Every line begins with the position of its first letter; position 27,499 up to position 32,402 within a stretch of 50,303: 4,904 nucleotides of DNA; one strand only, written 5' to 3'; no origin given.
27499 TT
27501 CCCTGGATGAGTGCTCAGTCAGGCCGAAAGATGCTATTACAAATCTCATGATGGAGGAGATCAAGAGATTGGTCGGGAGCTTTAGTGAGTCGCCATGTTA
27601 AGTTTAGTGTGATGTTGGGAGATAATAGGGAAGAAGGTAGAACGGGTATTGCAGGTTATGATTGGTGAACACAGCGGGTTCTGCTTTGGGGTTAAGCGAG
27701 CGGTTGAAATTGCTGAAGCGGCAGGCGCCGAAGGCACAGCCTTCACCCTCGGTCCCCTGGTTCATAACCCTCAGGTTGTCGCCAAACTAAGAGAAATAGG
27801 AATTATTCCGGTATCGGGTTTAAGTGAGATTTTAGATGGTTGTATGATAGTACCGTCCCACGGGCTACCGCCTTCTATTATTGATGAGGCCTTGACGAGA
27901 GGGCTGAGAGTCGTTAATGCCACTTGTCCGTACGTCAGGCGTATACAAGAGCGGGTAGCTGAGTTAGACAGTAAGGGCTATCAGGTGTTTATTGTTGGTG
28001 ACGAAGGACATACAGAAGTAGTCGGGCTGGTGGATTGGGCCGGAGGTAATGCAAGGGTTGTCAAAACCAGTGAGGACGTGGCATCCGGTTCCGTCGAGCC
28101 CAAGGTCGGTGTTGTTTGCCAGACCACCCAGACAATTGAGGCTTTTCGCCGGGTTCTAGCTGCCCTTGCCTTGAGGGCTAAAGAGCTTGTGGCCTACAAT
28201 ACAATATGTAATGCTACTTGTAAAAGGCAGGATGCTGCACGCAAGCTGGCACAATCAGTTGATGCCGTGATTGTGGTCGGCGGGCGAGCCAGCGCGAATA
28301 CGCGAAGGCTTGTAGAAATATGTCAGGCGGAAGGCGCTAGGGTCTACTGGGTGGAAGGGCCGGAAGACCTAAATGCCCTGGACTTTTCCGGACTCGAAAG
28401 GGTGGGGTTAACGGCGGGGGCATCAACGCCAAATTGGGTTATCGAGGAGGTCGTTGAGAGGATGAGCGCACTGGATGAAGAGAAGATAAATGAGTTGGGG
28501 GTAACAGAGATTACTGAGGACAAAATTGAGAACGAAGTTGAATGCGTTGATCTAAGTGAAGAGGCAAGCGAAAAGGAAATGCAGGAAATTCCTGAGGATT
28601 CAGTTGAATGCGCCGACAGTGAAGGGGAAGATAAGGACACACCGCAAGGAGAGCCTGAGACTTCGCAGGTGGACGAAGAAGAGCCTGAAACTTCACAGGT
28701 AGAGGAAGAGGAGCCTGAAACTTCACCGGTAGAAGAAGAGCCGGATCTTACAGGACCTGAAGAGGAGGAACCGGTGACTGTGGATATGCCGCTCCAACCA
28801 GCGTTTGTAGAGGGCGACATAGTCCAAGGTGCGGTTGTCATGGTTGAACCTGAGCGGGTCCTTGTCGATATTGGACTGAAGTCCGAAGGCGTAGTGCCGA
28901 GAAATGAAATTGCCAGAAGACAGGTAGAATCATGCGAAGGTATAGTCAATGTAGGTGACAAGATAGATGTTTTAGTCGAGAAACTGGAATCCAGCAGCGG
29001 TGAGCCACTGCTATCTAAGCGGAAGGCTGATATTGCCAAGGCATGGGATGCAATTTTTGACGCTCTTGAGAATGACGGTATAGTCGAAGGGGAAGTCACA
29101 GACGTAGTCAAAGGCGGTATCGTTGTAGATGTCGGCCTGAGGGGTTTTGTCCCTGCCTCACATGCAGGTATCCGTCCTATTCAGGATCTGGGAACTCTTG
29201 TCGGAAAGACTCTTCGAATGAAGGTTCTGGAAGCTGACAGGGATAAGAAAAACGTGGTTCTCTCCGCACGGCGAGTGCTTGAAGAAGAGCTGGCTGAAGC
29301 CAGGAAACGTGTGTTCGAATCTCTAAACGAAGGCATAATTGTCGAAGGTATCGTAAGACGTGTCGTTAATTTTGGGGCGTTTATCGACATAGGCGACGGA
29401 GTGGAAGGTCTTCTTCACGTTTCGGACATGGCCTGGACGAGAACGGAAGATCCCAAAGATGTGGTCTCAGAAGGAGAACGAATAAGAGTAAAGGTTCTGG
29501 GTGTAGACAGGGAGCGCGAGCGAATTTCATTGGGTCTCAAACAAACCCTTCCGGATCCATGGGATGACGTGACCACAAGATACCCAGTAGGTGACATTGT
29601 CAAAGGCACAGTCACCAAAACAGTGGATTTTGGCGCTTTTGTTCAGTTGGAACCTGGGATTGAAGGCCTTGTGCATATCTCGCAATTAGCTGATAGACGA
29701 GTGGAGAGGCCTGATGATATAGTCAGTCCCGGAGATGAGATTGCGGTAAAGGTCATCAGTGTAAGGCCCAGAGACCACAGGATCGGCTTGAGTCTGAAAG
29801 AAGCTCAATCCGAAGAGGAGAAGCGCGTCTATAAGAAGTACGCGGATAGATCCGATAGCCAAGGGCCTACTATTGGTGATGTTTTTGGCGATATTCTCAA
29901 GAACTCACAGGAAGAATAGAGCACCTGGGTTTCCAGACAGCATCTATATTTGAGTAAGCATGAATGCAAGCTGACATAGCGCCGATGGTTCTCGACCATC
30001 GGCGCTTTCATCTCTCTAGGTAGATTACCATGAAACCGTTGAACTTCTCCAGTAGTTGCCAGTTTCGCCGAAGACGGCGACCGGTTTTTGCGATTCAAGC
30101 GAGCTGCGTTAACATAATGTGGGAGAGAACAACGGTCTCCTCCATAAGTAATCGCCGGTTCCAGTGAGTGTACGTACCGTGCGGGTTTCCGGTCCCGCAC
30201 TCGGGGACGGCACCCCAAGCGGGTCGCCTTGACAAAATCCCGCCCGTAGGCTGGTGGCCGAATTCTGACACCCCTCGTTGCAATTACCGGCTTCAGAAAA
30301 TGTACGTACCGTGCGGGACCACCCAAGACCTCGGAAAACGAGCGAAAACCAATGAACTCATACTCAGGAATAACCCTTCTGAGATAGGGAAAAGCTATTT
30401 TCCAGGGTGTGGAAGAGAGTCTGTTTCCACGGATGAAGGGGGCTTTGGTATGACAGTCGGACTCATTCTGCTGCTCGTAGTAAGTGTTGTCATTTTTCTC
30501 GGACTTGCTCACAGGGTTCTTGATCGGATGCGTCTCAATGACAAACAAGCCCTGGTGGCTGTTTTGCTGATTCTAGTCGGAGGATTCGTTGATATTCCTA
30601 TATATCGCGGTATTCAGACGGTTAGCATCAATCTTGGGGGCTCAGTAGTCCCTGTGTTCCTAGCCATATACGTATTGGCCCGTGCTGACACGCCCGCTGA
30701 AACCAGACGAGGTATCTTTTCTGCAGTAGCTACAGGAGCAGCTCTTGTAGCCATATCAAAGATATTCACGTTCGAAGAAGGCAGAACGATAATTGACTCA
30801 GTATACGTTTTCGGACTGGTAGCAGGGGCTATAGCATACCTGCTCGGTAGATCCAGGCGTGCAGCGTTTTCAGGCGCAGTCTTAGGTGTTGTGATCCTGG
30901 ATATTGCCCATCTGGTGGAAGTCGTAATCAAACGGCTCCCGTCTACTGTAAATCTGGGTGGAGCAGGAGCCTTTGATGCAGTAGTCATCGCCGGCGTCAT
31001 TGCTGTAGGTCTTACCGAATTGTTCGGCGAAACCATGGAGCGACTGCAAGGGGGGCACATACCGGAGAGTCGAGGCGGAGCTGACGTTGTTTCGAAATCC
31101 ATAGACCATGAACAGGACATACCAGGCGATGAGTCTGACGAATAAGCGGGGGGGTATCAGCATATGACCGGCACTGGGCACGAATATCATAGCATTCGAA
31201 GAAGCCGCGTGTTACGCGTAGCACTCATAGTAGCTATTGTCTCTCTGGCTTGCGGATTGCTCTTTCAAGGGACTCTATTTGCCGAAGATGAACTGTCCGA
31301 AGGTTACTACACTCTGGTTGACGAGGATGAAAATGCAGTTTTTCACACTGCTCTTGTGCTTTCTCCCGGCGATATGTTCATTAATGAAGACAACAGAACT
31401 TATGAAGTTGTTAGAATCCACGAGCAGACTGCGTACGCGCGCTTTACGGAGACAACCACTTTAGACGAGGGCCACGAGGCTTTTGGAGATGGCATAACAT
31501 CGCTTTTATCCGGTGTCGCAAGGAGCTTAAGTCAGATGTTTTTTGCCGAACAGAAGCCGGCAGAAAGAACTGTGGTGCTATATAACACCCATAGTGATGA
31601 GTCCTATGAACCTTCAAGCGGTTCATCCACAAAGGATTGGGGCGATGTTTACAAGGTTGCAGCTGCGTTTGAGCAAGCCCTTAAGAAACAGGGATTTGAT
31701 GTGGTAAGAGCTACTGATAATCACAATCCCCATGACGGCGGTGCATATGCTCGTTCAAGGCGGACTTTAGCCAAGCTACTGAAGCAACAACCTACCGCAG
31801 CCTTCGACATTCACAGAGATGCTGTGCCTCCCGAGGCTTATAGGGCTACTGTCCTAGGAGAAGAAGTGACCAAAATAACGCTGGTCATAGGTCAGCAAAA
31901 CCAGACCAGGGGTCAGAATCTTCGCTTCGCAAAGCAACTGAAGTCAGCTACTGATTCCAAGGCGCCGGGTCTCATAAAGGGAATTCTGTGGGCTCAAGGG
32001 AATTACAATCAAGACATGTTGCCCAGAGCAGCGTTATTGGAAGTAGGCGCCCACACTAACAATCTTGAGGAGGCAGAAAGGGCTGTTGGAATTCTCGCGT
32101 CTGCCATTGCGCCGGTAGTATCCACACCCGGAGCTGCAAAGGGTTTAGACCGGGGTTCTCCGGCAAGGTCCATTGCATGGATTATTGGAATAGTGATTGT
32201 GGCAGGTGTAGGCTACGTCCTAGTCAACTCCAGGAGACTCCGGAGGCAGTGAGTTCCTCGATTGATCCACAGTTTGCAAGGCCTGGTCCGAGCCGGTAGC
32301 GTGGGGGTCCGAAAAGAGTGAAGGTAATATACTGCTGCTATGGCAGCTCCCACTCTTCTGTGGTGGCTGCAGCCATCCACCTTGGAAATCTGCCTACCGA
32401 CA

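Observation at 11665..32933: Unrecognised interspersed mosaic repeat family: five intergenic copies built from shuffled modules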

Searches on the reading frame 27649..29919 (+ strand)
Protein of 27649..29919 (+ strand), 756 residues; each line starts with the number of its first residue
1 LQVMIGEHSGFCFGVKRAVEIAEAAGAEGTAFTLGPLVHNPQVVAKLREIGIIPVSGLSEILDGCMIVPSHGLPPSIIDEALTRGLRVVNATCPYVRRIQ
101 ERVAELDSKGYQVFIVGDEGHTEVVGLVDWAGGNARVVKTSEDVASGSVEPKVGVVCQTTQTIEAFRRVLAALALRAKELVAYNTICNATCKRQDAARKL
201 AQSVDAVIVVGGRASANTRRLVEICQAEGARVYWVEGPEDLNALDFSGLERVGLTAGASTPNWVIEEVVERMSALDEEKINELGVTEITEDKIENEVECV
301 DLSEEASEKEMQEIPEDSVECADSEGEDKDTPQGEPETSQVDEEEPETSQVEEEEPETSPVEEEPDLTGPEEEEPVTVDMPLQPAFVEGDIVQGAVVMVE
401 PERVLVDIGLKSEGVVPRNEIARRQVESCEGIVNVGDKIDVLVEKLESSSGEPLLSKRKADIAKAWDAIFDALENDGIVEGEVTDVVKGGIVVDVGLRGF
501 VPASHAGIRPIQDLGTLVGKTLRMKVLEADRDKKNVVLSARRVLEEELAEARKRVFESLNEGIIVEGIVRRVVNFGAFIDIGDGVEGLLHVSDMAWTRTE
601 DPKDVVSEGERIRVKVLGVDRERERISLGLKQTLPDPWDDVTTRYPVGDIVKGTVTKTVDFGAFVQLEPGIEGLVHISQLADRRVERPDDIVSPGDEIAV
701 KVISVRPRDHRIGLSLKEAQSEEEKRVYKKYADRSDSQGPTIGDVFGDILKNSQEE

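Call 11: search_protein_families(library=pfam, proteins=[window:27649-29919:+])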
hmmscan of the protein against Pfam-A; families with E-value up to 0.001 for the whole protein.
window:27649-29919:+ (756 aa): 7 families
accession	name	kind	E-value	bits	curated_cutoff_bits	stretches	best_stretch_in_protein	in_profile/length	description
PF02401.23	LYTB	-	1.4e-87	293.9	24.5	1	3-272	1-266/267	LytB protein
PF00575.29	S1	-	4.9e-69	229.1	22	4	560-631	3-74/74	S1 RNA binding domain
PF23459.1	S1_RRP5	-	6.1e-16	59.2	27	1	648-716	4-72/72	RRP5 S1 domain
PF21710.3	Spt6_S1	-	2.2e-08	34.7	27.5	0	557-631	12-87/91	Spt6, S1/OB domain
PF17092.11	PCB_OB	-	1.6e-05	26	27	0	550-618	20-99/111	Penicillin-binding protein OB-like domain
PF13509.12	S1_2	-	3.5e-05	24.3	21.8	0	647-681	1-35/61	S1 domain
PF24685.1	OB_RRP5_4th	-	0.00042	20.7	31.5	0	670-721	36-87/92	RRP5 OB-fold domain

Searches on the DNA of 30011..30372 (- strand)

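Call 53: search_dna_similar(query=window:30011-30372:-, collection=plasmids, mode=distant, max_evalue=0.01, max_rows=10)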
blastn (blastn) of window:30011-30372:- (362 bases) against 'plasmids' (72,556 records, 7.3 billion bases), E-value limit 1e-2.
No match.

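Call 54: search_dna_similar(query=window:30011-30372:-, collection=phages, mode=distant, max_evalue=0.01, max_rows=10)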
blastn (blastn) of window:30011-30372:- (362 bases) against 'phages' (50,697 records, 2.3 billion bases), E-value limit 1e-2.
No match.

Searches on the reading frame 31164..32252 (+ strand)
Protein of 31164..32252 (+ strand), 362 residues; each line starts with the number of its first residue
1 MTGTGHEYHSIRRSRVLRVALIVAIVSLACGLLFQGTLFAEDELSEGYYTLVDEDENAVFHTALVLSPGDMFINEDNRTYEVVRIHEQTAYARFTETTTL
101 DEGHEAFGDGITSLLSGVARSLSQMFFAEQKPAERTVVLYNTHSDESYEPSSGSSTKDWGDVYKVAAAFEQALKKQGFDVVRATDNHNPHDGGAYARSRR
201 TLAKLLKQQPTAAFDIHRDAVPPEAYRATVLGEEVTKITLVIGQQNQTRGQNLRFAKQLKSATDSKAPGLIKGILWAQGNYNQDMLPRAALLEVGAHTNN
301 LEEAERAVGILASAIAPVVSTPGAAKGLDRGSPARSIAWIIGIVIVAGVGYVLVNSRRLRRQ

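Call 11: search_protein_families(library=pfam, proteins=[window:31164-32252:+])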
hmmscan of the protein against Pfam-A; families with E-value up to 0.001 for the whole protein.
window:31164-32252:+ (362 aa): 1 family
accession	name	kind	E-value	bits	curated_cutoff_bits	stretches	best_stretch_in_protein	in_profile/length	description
PF07454.18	SpoIIP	-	1.3e-54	186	24.4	1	108-316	74-269/269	Stage II sporulation protein P (SpoIIP)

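Call 56: find_homologous_proteins(query=window:31164-32252:+, max_evalue=1e-40)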
Query window:31164-32252:+ (362 aa): 108 proteins with E <= 1e-40 among 8000 candidates.
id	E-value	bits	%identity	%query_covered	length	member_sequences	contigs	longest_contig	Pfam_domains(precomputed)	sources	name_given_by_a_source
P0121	2.4e-220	748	92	100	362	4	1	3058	PF07454.19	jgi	-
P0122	5.5e-183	626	79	100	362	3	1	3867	PF07454.19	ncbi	-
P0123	1.7e-173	594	74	100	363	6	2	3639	PF07454.19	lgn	-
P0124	2.4e-170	584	72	100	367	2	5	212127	PF07454.19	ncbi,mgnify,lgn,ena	mgnify:CR=1 FL=1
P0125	1.5e-166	572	71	100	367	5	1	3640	PF07454.19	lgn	-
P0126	2.2e-164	564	73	94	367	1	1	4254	PF07454.19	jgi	jgi:stage II sporulation protein P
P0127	2.7e-163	561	71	100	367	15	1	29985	PF07454.19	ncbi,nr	ncbi:MAG TPA: stage II sporulation protein P [Firmicutes bacterium]|nr:stage II sporulation protein 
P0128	7.5e-163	559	70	100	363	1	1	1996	PF07454.19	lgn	-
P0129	2.6e-162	558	69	100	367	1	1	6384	PF07454.19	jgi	jgi:stage II sporulation protein P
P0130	7.8e-162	556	75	91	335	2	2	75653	PF07454.19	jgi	jgi:stage II sporulation protein P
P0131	4.3e-156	537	68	99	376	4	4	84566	PF07454.19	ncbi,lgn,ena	-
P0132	9.1e-150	516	66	98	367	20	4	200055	PF07454.19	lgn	-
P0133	6.1e-139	481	64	95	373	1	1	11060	PF07454.19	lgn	-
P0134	2.1e-127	443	58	98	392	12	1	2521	PF07454.19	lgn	-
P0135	2.0e-126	440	57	97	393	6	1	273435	PF07454.19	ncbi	ncbi:MAG: stage II sporulation protein P [Bacillota bacterium]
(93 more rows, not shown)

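Call 57: find_encoding_contigs(protein=P0130, flank=5000, max_places=1)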
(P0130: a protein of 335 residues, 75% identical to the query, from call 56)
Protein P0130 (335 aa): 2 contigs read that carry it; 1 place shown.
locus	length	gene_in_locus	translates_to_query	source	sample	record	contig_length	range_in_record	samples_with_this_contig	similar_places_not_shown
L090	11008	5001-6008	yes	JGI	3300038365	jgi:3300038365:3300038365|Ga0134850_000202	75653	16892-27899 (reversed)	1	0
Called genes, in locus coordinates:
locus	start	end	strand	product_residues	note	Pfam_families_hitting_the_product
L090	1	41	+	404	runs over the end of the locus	PF03486:HI0933_like, PF01266:DAO (weak), PF00890:FAD_binding_2 (faint), PF22780:HI0933_like_1st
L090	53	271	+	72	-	-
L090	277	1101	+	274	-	PF02224:Cytidylate_kin, PF13189:Cytidylate_kin2, PF13207:AAA_17 (faint)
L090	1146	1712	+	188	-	PF01553:Acyltransferase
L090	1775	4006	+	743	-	PF02401:LYTB, PF17092:PCB_OB (faint), PF21710:Spt6_S1 (faint), PF00575:S1, PF23459:S1_RRP5 (weak)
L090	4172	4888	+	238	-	PF07758:DUF1614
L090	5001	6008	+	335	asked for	PF07454:SpoIIP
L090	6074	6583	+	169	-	PF11385:DUF3189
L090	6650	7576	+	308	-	PF13623:SurA_N_2 (faint), PF05698:Trigger_C (faint), PF09312:SurA_N (weak), PF13624:SurA_N_3 (weak), PF13145:Rotamase_2, PF13616:Rotamase_3, PF00639:Rotamase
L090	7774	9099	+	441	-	PF00350:Dynamin_N (faint), PF01926:MMR_HSR1, PF02421:FeoB_N, PF03193:RsgA_GTPase (faint), PF00009:GTP_EFTU, PF01926:MMR_HSR1, PF02421:FeoB_N, PF14714:KH_dom-like, +1 more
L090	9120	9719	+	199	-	PF02660:G3P_acyltransf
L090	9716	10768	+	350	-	PF01210:NAD_Gly3P_dh_N, PF02558:ApbA, PF03807:F420_oxidored (faint), PF07479:NAD_Gly3P_dh_C, PF20618:GPD_NAD_C_bact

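Call 58: find_encoding_contigs(protein=P0124, flank=5000, max_places=1)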
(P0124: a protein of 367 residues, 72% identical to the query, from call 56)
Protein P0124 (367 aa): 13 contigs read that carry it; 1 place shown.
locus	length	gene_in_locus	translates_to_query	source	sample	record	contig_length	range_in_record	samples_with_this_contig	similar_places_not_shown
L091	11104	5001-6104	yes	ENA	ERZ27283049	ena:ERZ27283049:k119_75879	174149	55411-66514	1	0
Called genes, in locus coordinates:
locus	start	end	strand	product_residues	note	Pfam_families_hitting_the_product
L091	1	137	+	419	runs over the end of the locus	PF00070:Pyr_redox (faint), PF00890:FAD_binding_2 (faint), PF01134:GIDA (faint), PF03486:HI0933_like, PF07992:Pyr_redox_2 (faint), PF12831:FAD_oxidored, PF01266:DAO (weak), PF22780:HI0933_like_1st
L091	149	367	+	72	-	-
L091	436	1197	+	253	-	PF02224:Cytidylate_kin, PF13189:Cytidylate_kin2, PF13207:AAA_17 (faint), PF13238:AAA_18 (faint)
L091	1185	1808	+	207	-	PF01553:Acyltransferase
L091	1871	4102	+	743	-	PF02401:LYTB, PF17092:PCB_OB (faint), PF21710:Spt6_S1 (faint), PF00575:S1, PF23459:S1_RRP5 (weak)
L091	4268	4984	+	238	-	PF07758:DUF1614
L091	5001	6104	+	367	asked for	PF07454:SpoIIP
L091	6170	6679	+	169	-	PF11385:DUF3189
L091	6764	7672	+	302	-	PF13623:SurA_N_2 (faint), PF13624:SurA_N_3, PF05698:Trigger_C (faint), PF09312:SurA_N (weak), PF13145:Rotamase_2, PF00639:Rotamase, PF13616:Rotamase_3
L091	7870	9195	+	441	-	PF00350:Dynamin_N (faint), PF01926:MMR_HSR1, PF02421:FeoB_N, PF03193:RsgA_GTPase (faint), PF00009:GTP_EFTU, PF01926:MMR_HSR1, PF02421:FeoB_N, PF14714:KH_dom-like, +1 more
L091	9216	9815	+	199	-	PF02660:G3P_acyltransf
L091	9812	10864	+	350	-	PF01210:NAD_Gly3P_dh_N, PF02558:ApbA, PF03807:F420_oxidored (faint), PF07479:NAD_Gly3P_dh_C, PF20618:GPD_NAD_C_bact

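Call 59: find_encoding_contigs(protein=P0121, flank=5000, max_places=2)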
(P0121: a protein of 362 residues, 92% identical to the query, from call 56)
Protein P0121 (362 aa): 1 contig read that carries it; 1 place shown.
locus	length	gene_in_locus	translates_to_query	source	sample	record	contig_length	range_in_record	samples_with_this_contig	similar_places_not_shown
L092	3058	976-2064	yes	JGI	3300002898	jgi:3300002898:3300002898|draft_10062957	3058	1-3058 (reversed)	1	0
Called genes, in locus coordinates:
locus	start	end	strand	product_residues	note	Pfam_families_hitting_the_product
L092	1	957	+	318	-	?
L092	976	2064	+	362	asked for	PF07454:SpoIIP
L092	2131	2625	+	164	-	PF11385:DUF3189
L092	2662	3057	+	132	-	?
